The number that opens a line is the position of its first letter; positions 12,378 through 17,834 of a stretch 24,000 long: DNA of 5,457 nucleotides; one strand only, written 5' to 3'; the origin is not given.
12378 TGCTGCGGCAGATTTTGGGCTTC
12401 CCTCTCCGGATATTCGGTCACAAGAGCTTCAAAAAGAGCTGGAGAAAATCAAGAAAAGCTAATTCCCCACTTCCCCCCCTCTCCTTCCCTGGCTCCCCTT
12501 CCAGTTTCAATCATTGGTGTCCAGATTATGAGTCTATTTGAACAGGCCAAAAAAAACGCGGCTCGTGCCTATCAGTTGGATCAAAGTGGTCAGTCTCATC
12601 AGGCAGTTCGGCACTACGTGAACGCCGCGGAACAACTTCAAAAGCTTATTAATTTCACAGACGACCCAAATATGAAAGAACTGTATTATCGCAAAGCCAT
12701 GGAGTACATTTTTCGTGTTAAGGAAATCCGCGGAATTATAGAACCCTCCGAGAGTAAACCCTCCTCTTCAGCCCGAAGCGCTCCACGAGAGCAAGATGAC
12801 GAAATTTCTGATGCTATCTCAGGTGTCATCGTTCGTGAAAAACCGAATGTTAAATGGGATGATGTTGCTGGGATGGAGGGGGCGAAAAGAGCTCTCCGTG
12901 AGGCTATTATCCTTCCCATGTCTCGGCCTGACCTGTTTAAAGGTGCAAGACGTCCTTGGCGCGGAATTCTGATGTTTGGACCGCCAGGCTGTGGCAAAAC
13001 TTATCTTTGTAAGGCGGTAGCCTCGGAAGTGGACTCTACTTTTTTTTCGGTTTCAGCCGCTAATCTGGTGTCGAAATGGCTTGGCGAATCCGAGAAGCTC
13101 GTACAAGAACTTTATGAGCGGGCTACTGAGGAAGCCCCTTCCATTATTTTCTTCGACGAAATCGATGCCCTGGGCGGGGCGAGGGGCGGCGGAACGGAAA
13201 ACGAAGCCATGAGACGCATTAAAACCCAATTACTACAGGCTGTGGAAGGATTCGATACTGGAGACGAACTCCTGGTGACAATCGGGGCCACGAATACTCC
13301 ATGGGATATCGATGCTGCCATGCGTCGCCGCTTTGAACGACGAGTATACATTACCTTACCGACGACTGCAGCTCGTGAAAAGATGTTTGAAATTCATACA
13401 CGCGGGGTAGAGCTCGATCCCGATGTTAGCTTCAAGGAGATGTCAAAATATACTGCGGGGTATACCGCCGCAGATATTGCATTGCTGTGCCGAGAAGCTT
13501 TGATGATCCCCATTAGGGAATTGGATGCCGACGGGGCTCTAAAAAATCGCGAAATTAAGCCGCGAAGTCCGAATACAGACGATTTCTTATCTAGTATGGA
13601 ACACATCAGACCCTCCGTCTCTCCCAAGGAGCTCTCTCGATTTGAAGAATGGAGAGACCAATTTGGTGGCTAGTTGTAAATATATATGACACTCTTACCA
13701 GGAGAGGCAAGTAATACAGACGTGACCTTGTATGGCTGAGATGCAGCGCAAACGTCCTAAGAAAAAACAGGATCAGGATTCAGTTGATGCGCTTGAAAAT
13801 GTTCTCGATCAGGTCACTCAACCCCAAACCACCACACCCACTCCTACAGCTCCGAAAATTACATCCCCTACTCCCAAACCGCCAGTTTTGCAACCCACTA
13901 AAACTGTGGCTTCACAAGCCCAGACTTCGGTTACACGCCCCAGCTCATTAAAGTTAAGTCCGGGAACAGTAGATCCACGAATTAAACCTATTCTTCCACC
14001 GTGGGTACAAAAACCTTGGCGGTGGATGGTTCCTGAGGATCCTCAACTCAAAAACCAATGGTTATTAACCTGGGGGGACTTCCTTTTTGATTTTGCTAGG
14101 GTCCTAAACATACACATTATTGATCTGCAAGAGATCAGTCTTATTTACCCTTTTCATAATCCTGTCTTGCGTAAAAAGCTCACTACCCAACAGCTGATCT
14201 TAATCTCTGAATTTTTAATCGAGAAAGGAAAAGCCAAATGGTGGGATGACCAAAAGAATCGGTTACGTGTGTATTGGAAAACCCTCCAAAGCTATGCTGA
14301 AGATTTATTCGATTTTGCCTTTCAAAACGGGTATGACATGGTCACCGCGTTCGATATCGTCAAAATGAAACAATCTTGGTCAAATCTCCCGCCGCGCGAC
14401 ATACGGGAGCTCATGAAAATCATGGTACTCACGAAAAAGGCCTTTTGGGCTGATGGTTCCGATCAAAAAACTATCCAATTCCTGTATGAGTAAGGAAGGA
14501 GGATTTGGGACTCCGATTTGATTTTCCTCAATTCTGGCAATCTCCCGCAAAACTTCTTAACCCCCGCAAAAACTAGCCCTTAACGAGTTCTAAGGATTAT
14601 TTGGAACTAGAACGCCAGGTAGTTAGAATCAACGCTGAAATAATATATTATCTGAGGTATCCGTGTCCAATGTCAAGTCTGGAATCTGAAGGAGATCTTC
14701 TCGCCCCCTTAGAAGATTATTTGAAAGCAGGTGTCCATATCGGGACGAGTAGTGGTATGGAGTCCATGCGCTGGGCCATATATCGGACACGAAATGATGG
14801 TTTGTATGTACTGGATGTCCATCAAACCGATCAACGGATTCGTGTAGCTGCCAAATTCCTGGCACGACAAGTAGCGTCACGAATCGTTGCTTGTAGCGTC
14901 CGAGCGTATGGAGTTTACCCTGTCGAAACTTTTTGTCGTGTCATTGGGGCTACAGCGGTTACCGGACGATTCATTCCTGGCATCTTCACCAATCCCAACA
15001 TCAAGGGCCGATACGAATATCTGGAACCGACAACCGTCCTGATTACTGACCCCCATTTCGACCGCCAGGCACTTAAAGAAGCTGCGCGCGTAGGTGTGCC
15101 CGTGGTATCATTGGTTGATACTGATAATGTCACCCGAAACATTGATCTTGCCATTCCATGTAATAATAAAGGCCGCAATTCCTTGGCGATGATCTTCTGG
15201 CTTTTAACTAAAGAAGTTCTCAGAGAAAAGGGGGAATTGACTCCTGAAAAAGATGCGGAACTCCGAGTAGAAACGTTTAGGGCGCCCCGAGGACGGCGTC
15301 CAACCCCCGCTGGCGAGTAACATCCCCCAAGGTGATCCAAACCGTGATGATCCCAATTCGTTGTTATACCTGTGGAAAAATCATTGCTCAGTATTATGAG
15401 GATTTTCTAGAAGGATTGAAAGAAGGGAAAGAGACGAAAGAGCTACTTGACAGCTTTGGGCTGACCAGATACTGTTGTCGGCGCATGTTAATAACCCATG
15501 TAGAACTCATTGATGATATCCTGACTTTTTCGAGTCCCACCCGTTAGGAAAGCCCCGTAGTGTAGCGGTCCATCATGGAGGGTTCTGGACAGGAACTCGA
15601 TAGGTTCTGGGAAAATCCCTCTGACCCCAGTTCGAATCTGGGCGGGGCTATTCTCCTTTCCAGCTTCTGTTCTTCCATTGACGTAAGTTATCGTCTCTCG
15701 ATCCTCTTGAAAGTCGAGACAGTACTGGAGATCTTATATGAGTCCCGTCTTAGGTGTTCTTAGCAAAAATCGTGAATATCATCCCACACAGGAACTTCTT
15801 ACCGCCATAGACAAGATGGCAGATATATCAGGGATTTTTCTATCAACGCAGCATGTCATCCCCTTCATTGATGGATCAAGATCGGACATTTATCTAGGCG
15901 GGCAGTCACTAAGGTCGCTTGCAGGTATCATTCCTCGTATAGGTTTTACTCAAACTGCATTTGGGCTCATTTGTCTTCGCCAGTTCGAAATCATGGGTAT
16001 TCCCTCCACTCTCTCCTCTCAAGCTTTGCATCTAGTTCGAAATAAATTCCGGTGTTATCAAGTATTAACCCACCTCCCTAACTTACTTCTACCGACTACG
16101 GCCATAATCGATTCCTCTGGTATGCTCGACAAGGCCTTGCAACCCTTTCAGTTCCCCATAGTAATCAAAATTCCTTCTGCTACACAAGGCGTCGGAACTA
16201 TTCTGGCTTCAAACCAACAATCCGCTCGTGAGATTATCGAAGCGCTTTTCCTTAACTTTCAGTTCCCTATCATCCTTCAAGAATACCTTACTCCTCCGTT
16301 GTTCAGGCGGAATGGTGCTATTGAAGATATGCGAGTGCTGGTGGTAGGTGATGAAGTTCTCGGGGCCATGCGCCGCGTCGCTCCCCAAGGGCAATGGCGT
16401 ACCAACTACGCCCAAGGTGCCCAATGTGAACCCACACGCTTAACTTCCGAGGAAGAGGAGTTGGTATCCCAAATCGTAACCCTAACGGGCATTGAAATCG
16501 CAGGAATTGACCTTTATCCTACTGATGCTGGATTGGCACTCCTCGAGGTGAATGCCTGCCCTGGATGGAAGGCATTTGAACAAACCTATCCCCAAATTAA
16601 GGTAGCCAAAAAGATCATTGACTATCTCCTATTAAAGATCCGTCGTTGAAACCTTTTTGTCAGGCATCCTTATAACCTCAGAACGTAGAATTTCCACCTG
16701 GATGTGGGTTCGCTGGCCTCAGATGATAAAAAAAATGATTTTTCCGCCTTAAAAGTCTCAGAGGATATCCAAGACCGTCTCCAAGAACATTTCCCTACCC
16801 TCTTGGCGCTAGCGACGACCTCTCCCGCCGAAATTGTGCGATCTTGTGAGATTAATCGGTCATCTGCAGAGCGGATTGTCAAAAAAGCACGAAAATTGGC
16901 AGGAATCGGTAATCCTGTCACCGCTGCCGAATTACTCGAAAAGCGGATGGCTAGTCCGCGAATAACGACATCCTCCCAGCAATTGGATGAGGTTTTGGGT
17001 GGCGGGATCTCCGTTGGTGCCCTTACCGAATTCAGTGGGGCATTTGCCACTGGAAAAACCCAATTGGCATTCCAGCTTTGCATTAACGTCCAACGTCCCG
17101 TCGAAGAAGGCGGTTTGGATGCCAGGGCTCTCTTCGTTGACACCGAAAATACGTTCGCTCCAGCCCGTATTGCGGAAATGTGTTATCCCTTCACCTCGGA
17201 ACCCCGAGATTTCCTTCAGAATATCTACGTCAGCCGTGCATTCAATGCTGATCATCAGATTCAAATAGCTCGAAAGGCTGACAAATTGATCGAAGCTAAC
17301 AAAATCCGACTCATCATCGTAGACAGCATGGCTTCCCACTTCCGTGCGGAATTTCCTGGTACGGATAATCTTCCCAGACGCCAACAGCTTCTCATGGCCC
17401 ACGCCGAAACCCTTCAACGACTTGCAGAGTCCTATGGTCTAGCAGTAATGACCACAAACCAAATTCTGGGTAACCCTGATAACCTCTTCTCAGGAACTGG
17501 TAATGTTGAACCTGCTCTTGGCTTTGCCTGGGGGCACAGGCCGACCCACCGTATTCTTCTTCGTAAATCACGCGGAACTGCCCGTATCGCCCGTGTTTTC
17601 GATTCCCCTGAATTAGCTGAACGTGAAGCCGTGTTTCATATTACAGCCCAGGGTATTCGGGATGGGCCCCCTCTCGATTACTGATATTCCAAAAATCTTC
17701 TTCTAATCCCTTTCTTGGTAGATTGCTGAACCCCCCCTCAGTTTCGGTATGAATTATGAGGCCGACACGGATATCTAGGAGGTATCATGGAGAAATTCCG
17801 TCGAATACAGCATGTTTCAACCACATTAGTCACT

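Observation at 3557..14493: Eukaryote-type ubiquitin + ESCRT-I/II/III/Vps4 supercluster embedded in an archaeal chromosome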

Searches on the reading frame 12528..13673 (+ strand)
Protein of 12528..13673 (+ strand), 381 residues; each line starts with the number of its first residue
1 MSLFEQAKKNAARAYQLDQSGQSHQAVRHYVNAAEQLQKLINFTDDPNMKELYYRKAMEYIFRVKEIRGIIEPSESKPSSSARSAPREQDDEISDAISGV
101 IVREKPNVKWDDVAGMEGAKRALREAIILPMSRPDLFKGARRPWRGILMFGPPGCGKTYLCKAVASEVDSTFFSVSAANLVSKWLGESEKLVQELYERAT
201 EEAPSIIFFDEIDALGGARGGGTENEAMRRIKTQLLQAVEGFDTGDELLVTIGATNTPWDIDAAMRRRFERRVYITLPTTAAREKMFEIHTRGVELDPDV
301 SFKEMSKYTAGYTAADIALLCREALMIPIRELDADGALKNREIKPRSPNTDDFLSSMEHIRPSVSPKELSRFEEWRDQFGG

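Call 5: search_protein_families(library=pfam, proteins=[window:12528-13673:+], max_evalue=0.01)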
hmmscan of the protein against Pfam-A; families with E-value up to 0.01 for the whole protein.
window:12528-13673:+ (381 aa): 14 families
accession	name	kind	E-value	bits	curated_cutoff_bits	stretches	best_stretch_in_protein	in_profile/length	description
PF00004.35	AAA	-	3.3e-40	138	21.2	1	147-276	1-130/131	ATPase family associated with various cellular activities (AAA)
PF17862.7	AAA_lid_3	-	2.1e-10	40.4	27.2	1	299-332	1-34/45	AAA+ lid domain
PF09336.16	Vps4_C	-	2.3e-08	34.3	21.3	1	342-380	23-61/61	Vps4 C terminal oligomerisation domain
PF04212.24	MIT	-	5.1e-08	33.3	30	1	5-68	2-65/66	MIT (microtubule interacting and transport) domain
PF13173.12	AAA_14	-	8.3e-06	26.3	27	1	147-215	5-74/129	AAA domain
PF13401.12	AAA_22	-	3.1e-05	24.7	27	1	147-221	8-65/130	AAA domain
PF07724.20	AAA_2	-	5.2e-05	23.8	27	1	146-240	5-100/166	AAA domain (Cdc48 subfamily)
PF06068.19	TIP49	-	0.00017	21.3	23.8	1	114-195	24-103/347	TIP49 P-loop domain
PF05496.18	RuvB_N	-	0.0002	21.6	27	1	146-215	35-96/159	Holliday junction DNA helicase RuvB P-loop domain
PF07728.20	AAA_5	-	0.00066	20.1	22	1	147-269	2-139/139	AAA domain (dynein-related subfamily)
PF01443.25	Viral_helicase1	-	0.00098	19.4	21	1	148-213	2-69/228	Viral superfamily 1 RNA helicase core domain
PF13191.12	AAA_16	-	0.001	20.1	32.6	0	139-198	18-85/167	AAA ATPase domain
PF13207.12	AAA_17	-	0.002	18.9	27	1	150-176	1-27/136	AAA domain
PF00910.28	RNA_helicase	-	0.0062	17.4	21.5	0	147-172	1-26/105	RNA helicase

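Call 12: find_encoding_contigs(protein=window:12528-13673:+, flank=10000, max_places=4)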
Protein window:12528-13673:+ (381 aa): no gene with exactly this product is on record in the collection.

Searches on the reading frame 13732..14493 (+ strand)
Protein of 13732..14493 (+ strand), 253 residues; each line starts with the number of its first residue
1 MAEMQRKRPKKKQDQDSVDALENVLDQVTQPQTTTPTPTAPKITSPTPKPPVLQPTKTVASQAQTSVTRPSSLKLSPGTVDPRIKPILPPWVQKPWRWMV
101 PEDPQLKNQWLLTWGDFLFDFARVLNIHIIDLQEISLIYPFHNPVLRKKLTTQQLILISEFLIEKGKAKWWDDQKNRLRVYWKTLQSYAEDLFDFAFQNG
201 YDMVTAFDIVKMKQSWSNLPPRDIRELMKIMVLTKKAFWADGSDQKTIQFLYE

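Call 5: search_protein_families(library=pfam, proteins=[window:13732-14493:+], max_evalue=0.01)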
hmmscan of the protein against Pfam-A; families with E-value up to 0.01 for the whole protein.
window:13732-14493:+ (253 aa): 1 family
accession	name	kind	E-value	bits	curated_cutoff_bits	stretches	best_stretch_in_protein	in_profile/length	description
PF05871.18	ESCRT-II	-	5.7e-15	56.2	27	1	107-212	17-126/138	ESCRT-II complex subunit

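Call 33: search_solved_structures(query=window:13732-14493:+, max_evalue=0.1)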
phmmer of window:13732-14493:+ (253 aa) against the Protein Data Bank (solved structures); distinct sequences matched with E-value up to 0.1: 4.
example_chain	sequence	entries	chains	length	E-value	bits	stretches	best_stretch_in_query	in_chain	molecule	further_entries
7pb9_A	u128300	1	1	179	5e-15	58.8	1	94-244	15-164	Tandem WH domains of Vps25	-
9uyv_A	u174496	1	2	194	2.4e-12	50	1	90-250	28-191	ESCRT-II complex subunit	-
3cuq_C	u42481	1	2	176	2.1e-05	27.2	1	102-202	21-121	Vacuolar protein-sorting-associated protein 25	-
2zme_C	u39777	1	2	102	0.0006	22.5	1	102-183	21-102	Vacuolar protein-sorting-associated protein 25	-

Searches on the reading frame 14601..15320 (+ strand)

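Call 5: search_protein_families(library=pfam, proteins=[window:14601-15320:+], max_evalue=0.01)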
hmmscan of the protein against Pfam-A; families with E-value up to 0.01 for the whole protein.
window:14601-15320:+ (239 aa): 1 family
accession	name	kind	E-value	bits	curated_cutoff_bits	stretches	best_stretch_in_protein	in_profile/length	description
PF00318.25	Ribosomal_S2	-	8.4e-20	71.4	26.1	2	142-205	149-212/216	Ribosomal protein S2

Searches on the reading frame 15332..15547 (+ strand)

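Call 5: search_protein_families(library=pfam, proteins=[window:15332-15547:+], max_evalue=0.01)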
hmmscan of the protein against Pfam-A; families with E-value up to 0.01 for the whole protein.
window:15332-15547:+ (71 aa): 1 family
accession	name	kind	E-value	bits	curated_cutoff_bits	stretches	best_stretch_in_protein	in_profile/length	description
PF01194.22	RNA_pol_N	-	1.5e-27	96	26.9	1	6-63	1-58/58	RNA polymerases N / 8 kDa subunit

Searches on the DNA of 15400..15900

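Call 9: search_rna_families(source=window, start=15400, end=15900, threshold=evalue, max_evalue=1, show_alignments=2)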
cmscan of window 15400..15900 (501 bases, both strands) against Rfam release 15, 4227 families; matches with E-value up to 1: 0.
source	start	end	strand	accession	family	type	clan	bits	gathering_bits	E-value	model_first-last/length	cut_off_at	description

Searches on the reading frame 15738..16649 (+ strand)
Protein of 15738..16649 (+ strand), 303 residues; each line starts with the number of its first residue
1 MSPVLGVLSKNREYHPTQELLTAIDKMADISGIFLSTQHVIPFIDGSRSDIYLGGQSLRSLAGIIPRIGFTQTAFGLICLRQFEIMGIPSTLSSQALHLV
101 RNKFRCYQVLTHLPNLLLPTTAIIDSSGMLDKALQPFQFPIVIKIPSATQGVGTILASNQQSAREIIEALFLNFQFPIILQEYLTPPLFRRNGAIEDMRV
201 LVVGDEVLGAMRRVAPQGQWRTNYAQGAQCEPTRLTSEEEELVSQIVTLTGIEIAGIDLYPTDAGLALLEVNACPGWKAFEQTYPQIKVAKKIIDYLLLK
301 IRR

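Call 5: search_protein_families(library=pfam, proteins=[window:15738-16649:+], max_evalue=0.01)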
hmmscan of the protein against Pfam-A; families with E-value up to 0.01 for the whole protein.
window:15738-16649:+ (303 aa): 6 families
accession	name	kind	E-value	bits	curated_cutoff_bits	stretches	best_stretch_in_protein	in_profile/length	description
PF08443.16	RimK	-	9.5e-41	139.9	21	1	101-297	2-188/188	RimK-like ATP-grasp domain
PF18030.7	Rimk_N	-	4.4e-13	49.8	26.4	1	6-97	4-94/94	RimK PreATP-grasp domain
PF02955.21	GSH-S_ATP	-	9.4e-13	48.4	23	1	112-272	7-160/175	Prokaryotic glutathione synthetase, ATP-grasp domain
PF14398.11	ATPgrasp_YheCD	-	7.2e-06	25.9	26.8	0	157-233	89-166/255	YheC/D like ATP-grasp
PF14397.11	ATPgrasp_ST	-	0.0025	17.5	31.4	0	241-281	220-262/278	Sugar-transfer associated ATP-grasp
PF02655.19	ATP-grasp_3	-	0.0055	17.2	23.2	0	101-273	2-155/160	ATP-grasp domain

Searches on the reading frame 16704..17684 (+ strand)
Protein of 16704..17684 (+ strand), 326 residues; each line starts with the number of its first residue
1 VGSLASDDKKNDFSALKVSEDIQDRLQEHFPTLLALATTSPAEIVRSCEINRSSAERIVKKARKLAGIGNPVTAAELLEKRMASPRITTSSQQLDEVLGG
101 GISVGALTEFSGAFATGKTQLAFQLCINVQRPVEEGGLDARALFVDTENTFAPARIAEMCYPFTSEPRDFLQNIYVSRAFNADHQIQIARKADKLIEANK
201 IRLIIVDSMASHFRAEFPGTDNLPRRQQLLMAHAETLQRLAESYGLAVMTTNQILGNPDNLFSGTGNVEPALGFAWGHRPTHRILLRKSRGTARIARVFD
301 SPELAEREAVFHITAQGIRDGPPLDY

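Call 5: search_protein_families(library=pfam, proteins=[window:16704-17684:+], max_evalue=0.01)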
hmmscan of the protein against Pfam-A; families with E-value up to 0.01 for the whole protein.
window:16704-17684:+ (326 aa): 5 families
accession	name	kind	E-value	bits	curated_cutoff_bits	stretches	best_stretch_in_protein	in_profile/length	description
PF08423.17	Rad51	-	9.6e-69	231.8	22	1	85-320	6-243/244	Rad51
PF13481.12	AAA_25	-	1.9e-08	34.6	27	1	87-251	15-187/195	AAA domain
PF00154.27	RecA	-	3.2e-08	33.8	27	1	86-234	32-167/262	recA bacterial DNA recombination protein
PF06745.19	ATPase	-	0.0029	17.4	26.6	1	89-136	3-50/231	KaiC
PF03796.21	DnaB_C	-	0.0086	15.9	27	0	186-254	115-178/255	DnaB-like helicase C terminal domain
